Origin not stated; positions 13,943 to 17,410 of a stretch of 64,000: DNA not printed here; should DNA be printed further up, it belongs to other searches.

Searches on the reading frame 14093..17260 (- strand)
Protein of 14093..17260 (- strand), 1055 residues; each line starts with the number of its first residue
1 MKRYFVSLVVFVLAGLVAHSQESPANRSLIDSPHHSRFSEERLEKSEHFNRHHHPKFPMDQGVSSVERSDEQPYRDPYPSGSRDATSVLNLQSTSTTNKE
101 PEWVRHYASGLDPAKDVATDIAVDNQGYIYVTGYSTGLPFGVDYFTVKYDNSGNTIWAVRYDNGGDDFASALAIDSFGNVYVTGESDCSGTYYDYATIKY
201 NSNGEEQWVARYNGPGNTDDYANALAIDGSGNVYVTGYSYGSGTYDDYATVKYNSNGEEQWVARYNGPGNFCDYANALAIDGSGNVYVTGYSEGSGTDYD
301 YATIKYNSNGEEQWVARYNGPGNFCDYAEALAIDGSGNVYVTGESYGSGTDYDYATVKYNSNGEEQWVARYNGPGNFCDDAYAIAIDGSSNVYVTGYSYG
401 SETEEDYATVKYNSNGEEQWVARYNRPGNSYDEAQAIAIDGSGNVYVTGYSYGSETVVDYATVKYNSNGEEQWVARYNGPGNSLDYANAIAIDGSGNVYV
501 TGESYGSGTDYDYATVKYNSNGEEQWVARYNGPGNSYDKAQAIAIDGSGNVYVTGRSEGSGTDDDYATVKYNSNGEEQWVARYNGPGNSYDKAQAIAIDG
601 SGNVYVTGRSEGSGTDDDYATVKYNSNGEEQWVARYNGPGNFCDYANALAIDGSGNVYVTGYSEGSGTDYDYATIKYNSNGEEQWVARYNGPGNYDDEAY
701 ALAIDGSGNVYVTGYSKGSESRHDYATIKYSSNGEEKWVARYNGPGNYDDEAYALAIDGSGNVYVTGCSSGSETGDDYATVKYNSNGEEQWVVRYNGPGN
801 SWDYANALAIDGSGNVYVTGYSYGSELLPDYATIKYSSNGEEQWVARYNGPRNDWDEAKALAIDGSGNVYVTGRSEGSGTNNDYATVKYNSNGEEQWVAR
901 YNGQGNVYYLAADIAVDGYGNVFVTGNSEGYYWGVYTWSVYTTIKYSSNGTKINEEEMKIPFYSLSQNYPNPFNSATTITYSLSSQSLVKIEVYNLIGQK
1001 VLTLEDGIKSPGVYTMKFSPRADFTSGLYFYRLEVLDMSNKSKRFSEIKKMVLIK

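Call 7: search_protein_families(library=pfam, proteins=[window:14093-17260:-])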
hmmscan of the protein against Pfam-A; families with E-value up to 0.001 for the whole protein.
window:14093-17260:- (1055 aa): 8 families
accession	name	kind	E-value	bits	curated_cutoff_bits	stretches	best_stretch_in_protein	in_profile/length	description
PF06739.17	SBBP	-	6e-99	324.1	20.5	15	472-506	1-34/38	Beta-propeller repeat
PF24399.1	DUF7543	-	1.8e-14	53.9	27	0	775-796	18-39/71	Family of unknown function (DUF7543)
PF17164.10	DUF5122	-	3.5e-07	30.8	27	0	443-469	4-30/36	Domain of unknown function (DUF5122) beta-propeller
PF18962.6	Por_Secre_tail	-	4e-06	27.5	27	1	969-1035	2-64/75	Secretion system C-terminal sorting domain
PF13540.12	RCC1_2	-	3.7e-05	23.9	22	0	276-292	10-26/30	Regulator of chromosome condensation (RCC1) repeat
PF20101.4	DUF6491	-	0.00012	22.5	27.5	0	458-502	56-101/138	Family of unknown function (DUF6491)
PF07494.17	Reg_prop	-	0.00044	20.6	20.4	0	118-134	7-23/24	Two component regulator propeller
PF14433.11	SUKH-3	-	0.00087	19.9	23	0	746-777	104-135/146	SUKH-3 immunity protein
